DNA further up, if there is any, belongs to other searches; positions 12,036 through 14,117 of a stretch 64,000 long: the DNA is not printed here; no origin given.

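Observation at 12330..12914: H-cluster domain keeps its four Cys ligands but loses the catalytic second-shell residues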

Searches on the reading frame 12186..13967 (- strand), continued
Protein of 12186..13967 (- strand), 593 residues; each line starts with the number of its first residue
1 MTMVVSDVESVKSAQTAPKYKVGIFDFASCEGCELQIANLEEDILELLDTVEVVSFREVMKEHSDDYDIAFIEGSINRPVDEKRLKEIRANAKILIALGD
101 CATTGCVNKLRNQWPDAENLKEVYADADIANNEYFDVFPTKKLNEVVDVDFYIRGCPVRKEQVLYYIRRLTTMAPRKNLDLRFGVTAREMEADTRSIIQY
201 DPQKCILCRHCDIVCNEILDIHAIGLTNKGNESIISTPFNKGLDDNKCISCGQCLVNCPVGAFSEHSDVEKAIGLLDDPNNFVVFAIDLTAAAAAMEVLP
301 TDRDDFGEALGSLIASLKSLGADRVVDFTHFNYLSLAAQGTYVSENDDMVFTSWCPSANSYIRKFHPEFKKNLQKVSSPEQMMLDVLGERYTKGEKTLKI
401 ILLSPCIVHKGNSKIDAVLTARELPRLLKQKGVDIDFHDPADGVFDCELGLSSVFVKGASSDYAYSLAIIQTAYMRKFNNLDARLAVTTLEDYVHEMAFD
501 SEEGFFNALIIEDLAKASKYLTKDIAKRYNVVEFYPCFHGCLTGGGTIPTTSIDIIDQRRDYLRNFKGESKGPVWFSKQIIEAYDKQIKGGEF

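Call 13: find_homologous_proteins(query=window:12186-13967:-, max_evalue=1e-10)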
Query window:12186-13967:- (593 aa): 100 proteins with E <= 1e-10 among 8000 candidates.
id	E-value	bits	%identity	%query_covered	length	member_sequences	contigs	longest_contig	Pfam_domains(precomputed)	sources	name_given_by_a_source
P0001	0.0e+0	1358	100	100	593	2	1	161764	PF02906.20,PF12797.13,PF12837.13,PF00037.33,PF12838.13,PF13237.12,PF13183.12,PF01058.30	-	-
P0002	4.2e-280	949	69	99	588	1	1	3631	PF02906.20,PF12837.13,PF00037.33,PF12838.13,PF01058.30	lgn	-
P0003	6.6e-274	928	69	97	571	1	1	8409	PF02906.20,PF12838.13,PF22117.3,PF01058.30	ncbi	-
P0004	2.1e-271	920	70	96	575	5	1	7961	PF02906.20,PF12797.13,PF12837.13,PF00037.33,PF12838.13,PF13237.12,PF01058.30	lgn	-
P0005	3.9e-268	909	68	99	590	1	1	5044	PF02906.20,PF12837.13,PF00037.33,PF12838.13,PF13183.12,PF01058.30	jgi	-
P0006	2.5e-237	807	61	96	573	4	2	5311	PF02906.20,PF12837.13,PF12838.13,PF13183.12,PF01058.30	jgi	jgi:coenzyme F420-reducing hydrogenase gamma subunit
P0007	1.8e-233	795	59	96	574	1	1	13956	PF02906.20,PF12797.13,PF12837.13,PF00037.33,PF12838.13,PF13237.12,PF13183.12,PF01058.30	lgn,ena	-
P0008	1.2e-232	792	58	99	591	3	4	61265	PF02906.20,PF12837.13,PF13484.12,PF12838.13,PF13183.12,PF01058.30,PF13187.12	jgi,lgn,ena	-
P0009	7.3e-232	789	60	97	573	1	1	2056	PF02906.20,PF12837.13,PF13183.12,PF01058.30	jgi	jgi:coenzyme F420-reducing hydrogenase gamma subunit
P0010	2.9e-231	787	59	97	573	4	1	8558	PF02906.20,PF12837.13,PF13484.12,PF12838.13,PF13183.12,PF01058.30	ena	-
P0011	1.6e-229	782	59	97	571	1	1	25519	PF14697.12,PF02906.20,PF12837.13,PF00037.33,PF12838.13,PF13237.12,PF13183.12,PF01058.30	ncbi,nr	ncbi:MAG: 4Fe-4S binding protein [Euryarchaeota archaeon]|nr:4Fe-4S binding protein [Euryarchaeota a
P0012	6.7e-229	780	60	96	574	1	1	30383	PF02906.20,PF12837.13,PF12838.13,PF13183.12,PF01058.30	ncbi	ncbi:MAG: [Fe-Fe] hydrogenase large subunit C-terminal domain-containing protein [Thermoplasmata arc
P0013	1.9e-228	778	60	97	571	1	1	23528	PF02906.20,PF12797.13,PF12837.13,PF00037.33,PF12838.13,PF13534.12,PF13183.12,PF01058.30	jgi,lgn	jgi:coenzyme F420-reducing hydrogenase gamma subunit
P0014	1.6e-226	772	60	97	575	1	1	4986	PF02906.20,PF12797.13,PF12837.13,PF00037.33,PF12838.13,PF13183.12,PF01058.30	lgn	-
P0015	1.9e-226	771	59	96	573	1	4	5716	PF02906.20,PF12837.13,PF00037.33,PF12838.13,PF01058.30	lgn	-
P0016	2.6e-217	741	57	97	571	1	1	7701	PF14697.12,PF02906.20,PF12797.13,PF12837.13,PF00037.33,PF13484.12,PF12838.13,PF13237.12,PF13183.12,PF01058.30,PF13187.12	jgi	jgi:coenzyme F420-reducing hydrogenase gamma subunit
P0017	9.3e-216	736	57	97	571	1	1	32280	PF02906.20,PF12837.13,PF12838.13,PF13237.12,PF13183.12,PF01058.30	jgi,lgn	jgi:coenzyme F420-reducing hydrogenase gamma subunit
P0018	7.1e-212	723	57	93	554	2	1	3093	PF02906.20,PF12837.13,PF00037.33,PF12838.13,PF13237.12,PF01058.30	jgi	jgi:iron only hydrogenase large subunit-like protein/Ni,Fe-hydrogenase III small subunit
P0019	3.1e-210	718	55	96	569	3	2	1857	PF02906.20,PF12837.13,PF00037.33,PF12838.13,PF13237.12,PF13183.12,PF01058.30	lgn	-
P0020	2.6e-197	675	53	97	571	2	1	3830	PF14697.12,PF02906.20,PF12797.13,PF12837.13,PF00037.33,PF12838.13,PF22117.3,PF13237.12,PF01058.30,PF13187.12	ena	-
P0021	8.5e-197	674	53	97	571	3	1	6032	PF02906.20,PF12797.13,PF12837.13,PF00037.33,PF13484.12,PF12838.13,PF22117.3,PF13237.12,PF01058.30,PF13187.12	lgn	-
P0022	4.3e-187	641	50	96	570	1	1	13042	PF02906.20,PF12838.13,PF22117.3,PF01058.30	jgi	jgi:coenzyme F420-reducing hydrogenase gamma subunit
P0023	3.0e-185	635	52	96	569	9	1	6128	PF02906.20,PF00037.33,PF22117.3,PF01058.30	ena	-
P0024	7.3e-185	634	51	95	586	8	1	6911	PF02906.20,PF12797.13,PF00037.33,PF13484.12,PF12838.13,PF13237.12,PF01058.30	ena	-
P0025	4.1e-180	618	50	96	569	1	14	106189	PF02906.20,PF22117.3,PF01058.30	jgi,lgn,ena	jgi:coenzyme F420-reducing hydrogenase gamma subunit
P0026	1.6e-169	584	96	45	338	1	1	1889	PF12797.13,PF12837.13,PF00037.33,PF12838.13,PF01058.30,PF13187.12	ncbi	-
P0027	1.2e-147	511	51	76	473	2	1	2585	PF02906.20,PF12837.13,PF00037.33,PF12838.13,PF22117.3,PF13237.12,PF01058.30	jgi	jgi:iron only hydrogenase large subunit-like protein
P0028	2.1e-139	484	44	93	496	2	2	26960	PF12797.13,PF12837.13,PF00037.33,PF13484.12,PF12838.13,PF22117.3,PF13237.12,PF01058.30,PF13187.12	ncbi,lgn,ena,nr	ncbi:MAG: 4Fe-4S binding protein [Thermoplasmata archaeon]|nr:4Fe-4S binding protein [Thermoplasmata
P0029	2.3e-134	467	45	93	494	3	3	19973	PF12797.13,PF12837.13,PF00037.33,PF12838.13,PF22117.3,PF13237.12,PF13183.12,PF01058.30,PF13187.12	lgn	-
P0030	1.0e-133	465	45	93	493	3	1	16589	PF12797.13,PF12837.13,PF00037.33,PF12838.13,PF22117.3,PF13237.12,PF13183.12,PF01058.30,PF13187.12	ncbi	-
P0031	2.5e-133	464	45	93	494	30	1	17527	PF12797.13,PF12837.13,PF00037.33,PF12838.13,PF22117.3,PF13237.12,PF13183.12,PF01058.30,PF13187.12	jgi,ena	-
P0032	1.3e-128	448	44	93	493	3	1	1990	PF12837.13,PF00037.33,PF12838.13,PF22117.3,PF13237.12,PF01058.30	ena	-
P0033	1.8e-128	448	43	93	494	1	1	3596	PF12797.13,PF12837.13,PF00037.33,PF12838.13,PF22117.3,PF13237.12,PF13183.12,PF01058.30,PF13187.12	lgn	-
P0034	4.3e-128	447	51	72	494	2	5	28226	PF12837.13,PF00037.33,PF13484.12,PF12838.13,PF22117.3,PF13237.12,PF13183.12,PF01058.30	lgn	-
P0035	4.5e-128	447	44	93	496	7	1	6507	PF12797.13,PF12837.13,PF00037.33,PF12838.13,PF22117.3,PF13237.12,PF13183.12,PF01058.30,PF13187.12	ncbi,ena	-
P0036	2.7e-126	441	43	93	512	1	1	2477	PF02906.20,PF12837.13,PF00037.33,PF12838.13,PF13183.12,PF01058.30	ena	-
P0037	2.9e-126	441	51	72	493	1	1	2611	PF12797.13,PF12837.13,PF00037.33,PF12838.13,PF22117.3,PF13237.12,PF13183.12,PF01058.30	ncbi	-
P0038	9.2e-125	436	43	93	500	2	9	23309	PF14697.12,PF12797.13,PF12837.13,PF00037.33,PF13484.12,PF12838.13,PF22117.3,PF13237.12,PF13183.12,PF01058.30,PF13187.12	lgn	-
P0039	2.9e-122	427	61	52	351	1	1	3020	PF12837.13,PF13484.12,PF12838.13,PF13534.12,PF22117.3,PF13459.12,PF12797.13,PF00037.33,PF13237.12,PF13183.12,PF01058.30,PF13187.12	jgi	-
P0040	6.2e-122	426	54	62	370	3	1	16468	PF12797.13,PF12837.13,PF00037.33,PF12838.13,PF22117.3,PF13237.12,PF13183.12,PF01058.30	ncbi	-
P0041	9.2e-121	422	40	92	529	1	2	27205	PF00037.33,PF12838.13,PF13237.12,PF01058.30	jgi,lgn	jgi:coenzyme F420-reducing hydrogenase gamma subunit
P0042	7.9e-120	419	39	93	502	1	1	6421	PF14697.12,PF00037.33,PF12838.13,PF22117.3,PF13237.12,PF01058.30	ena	-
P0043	1.4e-117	412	41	93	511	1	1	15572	PF12797.13,PF12837.13,PF00037.33,PF12838.13,PF22117.3,PF13183.12,PF01058.30,PF13187.12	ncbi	-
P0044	1.7e-117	412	42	93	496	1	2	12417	PF14697.12,PF12837.13,PF13484.12,PF12838.13,PF13534.12,PF22117.3,PF12797.13,PF00037.33,PF13237.12,PF13183.12,PF01058.30,PF13187.12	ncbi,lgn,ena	-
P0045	4.1e-117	410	41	93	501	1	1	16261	PF02906.20,PF01058.30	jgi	jgi:coenzyme F420-reducing hydrogenase gamma subunit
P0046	2.2e-116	408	41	93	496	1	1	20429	PF12797.13,PF12837.13,PF00037.33,PF12838.13,PF22117.3,PF13237.12,PF13183.12,PF12800.13,PF01058.30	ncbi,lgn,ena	-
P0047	3.3e-115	404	38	93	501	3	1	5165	PF01058.30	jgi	jgi:coenzyme F420-reducing hydrogenase gamma subunit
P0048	3.8e-115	404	38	92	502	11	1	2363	PF01058.30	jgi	jgi:coenzyme F420-reducing hydrogenase gamma subunit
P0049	9.8e-115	403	41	93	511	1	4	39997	PF01058.30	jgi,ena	jgi:coenzyme F420-reducing hydrogenase gamma subunit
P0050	7.6e-114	400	46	71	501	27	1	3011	PF01058.30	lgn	-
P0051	2.3e-113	398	40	93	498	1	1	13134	PF02906.20,PF13237.12,PF01058.30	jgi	jgi:coenzyme F420-reducing hydrogenase gamma subunit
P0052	4.9e-113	397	40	93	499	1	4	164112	PF01058.30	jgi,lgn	jgi:coenzyme F420-reducing hydrogenase gamma subunit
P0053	5.8e-113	397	40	93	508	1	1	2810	PF12797.13,PF00037.33,PF13183.12,PF01058.30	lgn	-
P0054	5.0e-112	394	40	93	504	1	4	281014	PF12797.13,PF12837.13,PF00037.33,PF13183.12,PF01058.30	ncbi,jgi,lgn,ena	ncbi:MAG: 4Fe-4S binding protein [Thermoplasmata archaeon]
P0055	6.0e-112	393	39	92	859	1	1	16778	PF12837.13,PF13484.12,PF12838.13,PF13534.12,PF00072.31,PF12797.13,PF00037.33,PF02518.32,PF13237.12,PF13183.12,PF01058.30,PF13187.12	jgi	jgi:signal transduction histidine kinase/formate hydrogenlyase subunit 6/NADH:ubiquinone oxidoreduct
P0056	1.1e-111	393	40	93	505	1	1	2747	PF01058.30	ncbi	-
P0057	1.8e-111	392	39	92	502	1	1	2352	PF01058.30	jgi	jgi:coenzyme F420-reducing hydrogenase gamma subunit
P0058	5.1e-111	390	40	93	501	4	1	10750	PF13237.12,PF01058.30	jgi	jgi:coenzyme F420-reducing hydrogenase gamma subunit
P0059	5.4e-111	390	48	71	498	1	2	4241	PF01058.30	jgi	jgi:coenzyme F420-reducing hydrogenase gamma subunit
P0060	8.7e-111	390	39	92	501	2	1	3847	PF13237.12,PF01058.30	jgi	jgi:coenzyme F420-reducing hydrogenase gamma subunit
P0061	9.3e-111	389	39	92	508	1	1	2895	PF02906.20,PF01058.30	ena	-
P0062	2.6e-110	388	39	93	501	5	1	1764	PF13237.12,PF01058.30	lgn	-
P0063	3.9e-110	387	40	92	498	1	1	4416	PF12797.13,PF00037.33,PF12838.13,PF22117.3,PF13183.12,PF01058.30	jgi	jgi:coenzyme F420-reducing hydrogenase gamma subunit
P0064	5.5e-110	387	40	92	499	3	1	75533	PF01058.30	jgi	-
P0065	5.6e-110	387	38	93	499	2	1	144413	PF01058.30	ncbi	-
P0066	8.5e-110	386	39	93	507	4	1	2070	PF01058.30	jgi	jgi:coenzyme F420-reducing hydrogenase gamma subunit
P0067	1.3e-108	382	39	92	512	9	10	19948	PF01058.30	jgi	jgi:coenzyme F420-reducing hydrogenase gamma subunit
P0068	3.6e-108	381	39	92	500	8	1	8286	PF01058.30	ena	-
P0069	5.2e-108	380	37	93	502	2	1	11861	PF01058.30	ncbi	-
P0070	1.1e-107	379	38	92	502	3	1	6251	PF01058.30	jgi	-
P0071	1.1e-107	379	39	93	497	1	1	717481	PF14697.12,PF12797.13,PF12837.13,PF00037.33,PF13484.12,PF12838.13,PF13534.12,PF22117.3,PF13237.12,PF12800.13,PF01058.30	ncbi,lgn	-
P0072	2.1e-107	378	37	92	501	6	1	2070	PF01058.30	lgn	-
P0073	2.5e-107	378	40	93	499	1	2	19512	PF12797.13,PF12837.13,PF00037.33,PF13484.12,PF12838.13,PF22117.3,PF13237.12,PF13183.12,PF01058.30,PF13187.12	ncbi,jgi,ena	-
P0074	1.3e-106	376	38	92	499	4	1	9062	PF01058.30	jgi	jgi:coenzyme F420-reducing hydrogenase gamma subunit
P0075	1.4e-106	376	40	93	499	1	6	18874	PF14697.12,PF12837.13,PF13484.12,PF12838.13,PF22117.3,PF12800.13,PF12797.13,PF00037.33,PF13237.12,PF13183.12,PF01058.30,PF13187.12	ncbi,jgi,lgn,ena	-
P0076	8.7e-106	373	37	92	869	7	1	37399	PF12797.13,PF12837.13,PF00037.33,PF02518.32,PF12838.13,PF13237.12,PF13183.12,PF01058.30,PF00072.31,PF13187.12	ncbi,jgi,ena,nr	ncbi:MAG TPA: response regulator [Planctomycetota bacterium]|nr:response regulator [Planctomycetota 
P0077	2.8e-104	368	40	91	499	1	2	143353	PF14697.12,PF12837.13,PF13484.12,PF12838.13,PF22117.3,PF12800.13,PF12797.13,PF00037.33,PF13237.12,PF13183.12,PF01058.30,PF13187.12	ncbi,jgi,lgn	-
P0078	2.1e-102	362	38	93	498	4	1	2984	PF14697.12,PF12837.13,PF13484.12,PF12838.13,PF22117.3,PF12800.13,PF12797.13,PF00037.33,PF13237.12,PF13183.12,PF01058.30,PF13187.12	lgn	-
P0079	1.3e-100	356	44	72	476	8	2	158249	PF12797.13,PF12837.13,PF00037.33,PF12838.13,PF22117.3,PF13237.12,PF13183.12,PF01058.30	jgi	-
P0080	8.5e-100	353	37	93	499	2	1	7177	PF12797.13,PF12837.13,PF00037.33,PF12838.13,PF22117.3,PF13237.12,PF13183.12,PF12800.13,PF01058.30,PF13187.12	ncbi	-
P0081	3.6e-99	351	38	93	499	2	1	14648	PF14697.12,PF12797.13,PF12837.13,PF00037.33,PF12838.13,PF22117.3,PF13237.12,PF13183.12,PF12800.13,PF01058.30,PF13187.12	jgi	-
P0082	3.1e-98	348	37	89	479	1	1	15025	PF02906.20,PF01058.30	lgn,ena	-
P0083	7.0e-96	340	37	92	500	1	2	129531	PF12797.13,PF12837.13,PF00037.33,PF12838.13,PF22117.3,PF13237.12,PF13183.12,PF01058.30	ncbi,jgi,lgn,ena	jgi:coenzyme F420-reducing hydrogenase gamma subunit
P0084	3.9e-94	335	39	92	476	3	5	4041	PF12797.13,PF12837.13,PF00037.33,PF12838.13,PF22117.3,PF01058.30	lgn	-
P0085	4.5e-94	334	37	85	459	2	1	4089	PF12837.13,PF01058.30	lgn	-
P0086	1.2e-89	320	36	85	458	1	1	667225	PF01058.30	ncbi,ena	-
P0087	1.9e-34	137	32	60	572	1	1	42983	PF10588.15,PF00111.33,PF02256.23,PF12837.13,PF13484.12,PF12838.13,PF22117.3,PF13510.12,PF02906.20,PF00037.33,PF13237.12,PF13183.12,PF13187.12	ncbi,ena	-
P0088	1.6e-32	131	30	62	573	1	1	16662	PF14697.12,PF10588.15,PF00111.33,PF02256.23,PF12837.13,PF13484.12,PF12838.13,PF22117.3,PF13459.12,PF13510.12,PF02906.20,PF00037.33,PF13237.12,PF13187.12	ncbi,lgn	-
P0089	1.6e-31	128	30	48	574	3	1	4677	PF14697.12,PF10588.15,PF00111.33,PF02256.23,PF12837.13,PF12838.13,PF13510.12,PF02906.20,PF12797.13,PF00037.33,PF25160.2,PF13237.12,PF13187.12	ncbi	-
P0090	1.4e-30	125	28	48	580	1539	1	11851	PF13510.12,PF10588.15,PF02906.20,PF02256.23,PF12837.13,PF00037.33,PF12838.13,PF22117.3,PF13237.12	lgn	-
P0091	4.0e-30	123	27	65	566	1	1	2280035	PF13510.12,PF10588.15,PF02906.20,PF02256.23,PF12838.13,PF22117.3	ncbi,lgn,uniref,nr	ncbi:NADH-dependent [FeFe] hydrogenase, group A6 [Thermosediminibacter oceani]|uniref:NAD(P)-depende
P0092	5.4e-30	123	28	48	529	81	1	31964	PF14697.12,PF13510.12,PF10588.15,PF02906.20,PF12837.13,PF00037.33,PF12838.13,PF22117.3,PF13237.12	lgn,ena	-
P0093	1.4e-27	115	27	58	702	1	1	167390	PF14697.12,PF10588.15,PF00111.33,PF02256.23,PF12838.13,PF13510.12,PF02906.20,PF12797.13,PF00037.33,PF13237.12,PF13183.12,PF13187.12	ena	-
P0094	3.3e-27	114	27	58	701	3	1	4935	PF14697.12,PF10588.15,PF00111.33,PF02256.23,PF12838.13,PF13510.12,PF02906.20,PF12797.13,PF00037.33,PF13237.12,PF13183.12,PF13187.12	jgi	-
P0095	8.1e-27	112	27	54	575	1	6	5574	PF13510.12,PF10588.15,PF02906.20,PF02256.23,PF12837.13,PF00037.33,PF12838.13,PF13237.12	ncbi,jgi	-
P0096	7.4e-26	109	27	54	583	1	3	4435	PF14697.12,PF13510.12,PF10588.15,PF02906.20,PF02256.23,PF12837.13,PF00037.33,PF12838.13,PF13237.12,PF13187.12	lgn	-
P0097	6.2e-25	106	27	64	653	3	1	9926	PF14697.12,PF13510.12,PF10588.15,PF02906.20,PF02256.23,PF00037.33,PF01257.26,PF12838.13,PF22117.3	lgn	-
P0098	2.3e-20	91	26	60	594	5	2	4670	PF14697.12,PF13510.12,PF10588.15,PF02906.20,PF02256.23,PF12837.13,PF00037.33,PF12838.13,PF13187.12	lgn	-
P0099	2.0e-13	68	25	64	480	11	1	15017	PF14697.12,PF02906.20,PF12797.13,PF12837.13,PF00037.33,PF13484.12,PF12838.13,PF25160.2,PF13237.12,PF13187.12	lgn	-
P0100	7.2e-13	66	27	60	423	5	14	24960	PF14697.12,PF02906.20,PF12797.13,PF12837.13,PF00037.33,PF13484.12,PF12838.13,PF25160.2,PF13237.12,PF13183.12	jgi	jgi:ferredoxin hydrogenase large subunit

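Call 19: find_related_loci(query=window:12186-13967:-, collection=genome_contigs, flank=10000)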
Query window:12186-13967:- (593 aa) in genome_contigs; peptide patterns used: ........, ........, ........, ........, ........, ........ (x = any residue, [..] = any of these).
141 stretches matched a pattern; 121 encode a relative of the query (tblastn E <= 1e-3); the best 80 are kept; 80 distinct loci.
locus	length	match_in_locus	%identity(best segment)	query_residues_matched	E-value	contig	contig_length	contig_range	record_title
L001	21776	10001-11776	96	1-592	0e+0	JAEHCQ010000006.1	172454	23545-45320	MAG: Methanobacteriota archaeon isolate SF.bin11 NODE_6_length_172454_cov_41.514297, whole genome shotgun sequence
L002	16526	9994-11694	70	19-586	0e+0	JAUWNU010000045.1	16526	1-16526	MAG: Methanomassiliicoccales archaeon isolate CSMAG_2432 CSMAG_2432_k141_377214_length_16526_cov_10.9866, whole genome s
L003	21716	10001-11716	60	19-592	0e+0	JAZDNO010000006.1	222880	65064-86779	MAG: Methanobacteriota archaeon isolate MEGAHIT-group-0.714 k141_1271394, whole genome shotgun sequence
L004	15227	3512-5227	60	19-592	0e+0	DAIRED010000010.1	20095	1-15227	MAG TPA_asm: Thermoplasmatota archaeon isolate CTOTU11644 NODE_1586_length_20095_cov_5.481038, whole genome shotgun sequ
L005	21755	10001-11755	59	5-585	0e+0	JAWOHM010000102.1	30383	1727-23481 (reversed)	MAG: Thermoplasmata archaeon isolate CWP4-2.bin.83 k191_4556153, whole genome shotgun sequence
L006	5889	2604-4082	44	19-568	9e-144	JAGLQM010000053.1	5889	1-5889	MAG: Thermoplasmata archaeon isolate RS_8_51 ROV157_8.bin.51.fa_53, whole genome shotgun sequence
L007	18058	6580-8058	45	19-569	4e-138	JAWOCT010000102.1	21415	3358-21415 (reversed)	MAG: Cyclonatronaceae bacterium isolate BLK5-1.bin.7 k191_756783, whole genome shotgun sequence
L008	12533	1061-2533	44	19-567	2e-137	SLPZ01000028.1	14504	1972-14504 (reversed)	MAG: Balneolaceae bacterium isolate CSSed165cm_514 CSSed16-5cm-12856, whole genome shotgun sequence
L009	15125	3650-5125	44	19-568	2e-135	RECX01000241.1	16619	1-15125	MAG: Balneolaceae bacterium isolate DLM2.Bin66 NODE_4724_length_16619_cov_14.4448, whole genome shotgun sequence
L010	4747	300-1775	44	19-568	8e-137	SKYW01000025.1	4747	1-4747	MAG: Balneolales bacterium isolate CSSed162cmB_307 CSSed16-2cmB-96304, whole genome shotgun sequence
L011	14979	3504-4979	44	19-568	2e-134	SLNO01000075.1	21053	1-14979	MAG: Balneolales bacterium isolate CSSed165cm_409 CSSed16-5cm-5812, whole genome shotgun sequence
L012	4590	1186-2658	51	19-567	9e-134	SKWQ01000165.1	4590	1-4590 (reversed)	MAG: Balneolales bacterium isolate CSSed162cmB_212 CSSed16-2cmB-101863, whole genome shotgun sequence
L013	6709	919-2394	45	19-568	1e-130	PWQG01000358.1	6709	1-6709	MAG: Gammaproteobacteria bacterium isolate CSSed10_474R1 CS-Sed10-C35973, whole genome shotgun sequence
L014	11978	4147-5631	42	19-568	1e-125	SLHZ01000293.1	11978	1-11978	MAG: Balneolales bacterium isolate CSSed165cm_179 CSSed16-5cm-18624, whole genome shotgun sequence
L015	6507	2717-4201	44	19-573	2e-125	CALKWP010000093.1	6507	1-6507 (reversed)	MAG TPA_asm: uncultured Methanomassiliicoccales archaeon isolate SRR6007446_bin.11_CONCOCT_v1.1_MAG genome assembly, con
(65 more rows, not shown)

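Call 34: search_protein_representatives(alignment_id=A1)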
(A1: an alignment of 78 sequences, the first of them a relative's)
Query: 78 sequences, 508 profile positions. Proteins with E-value up to 0.001 (for the whole library): 7763; up to 1e-10: 2782; up to 1e-30: 220. The best 150 are listed.
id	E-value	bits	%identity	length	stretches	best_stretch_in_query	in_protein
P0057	1.8e-231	785.7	-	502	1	2-506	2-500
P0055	3.5e-206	702.2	-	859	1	2-504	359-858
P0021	2.3e-205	699.6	-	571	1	1-507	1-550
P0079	5.1e-190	648.9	-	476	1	1-500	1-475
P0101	4.2e-167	573.3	-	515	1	3-505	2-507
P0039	5.6e-145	500.3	-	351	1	1-308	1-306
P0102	2.8e-141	488.1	-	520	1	2-506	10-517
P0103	2.5e-140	485.0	-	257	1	1-242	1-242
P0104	3.7e-126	438.3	-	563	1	2-505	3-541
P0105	9.4e-121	420.4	-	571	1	2-505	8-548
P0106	3.2e-119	415.3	-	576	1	2-505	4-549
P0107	8.6e-112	390.8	-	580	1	1-504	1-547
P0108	5.0e-107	375.1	-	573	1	2-503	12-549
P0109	2.2e-77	277.3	-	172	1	1-153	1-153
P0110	9.9e-70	252.1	-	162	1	20-173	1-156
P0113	1.5e-64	235.0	-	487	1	3-501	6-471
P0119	1.2e-57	212.3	-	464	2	4-310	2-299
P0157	2.0e-43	165.3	-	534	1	165-504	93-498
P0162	1.2e-41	159.4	-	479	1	162-497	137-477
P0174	1.9e-38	148.9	-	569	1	180-505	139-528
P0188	1.8e-37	145.7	-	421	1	176-500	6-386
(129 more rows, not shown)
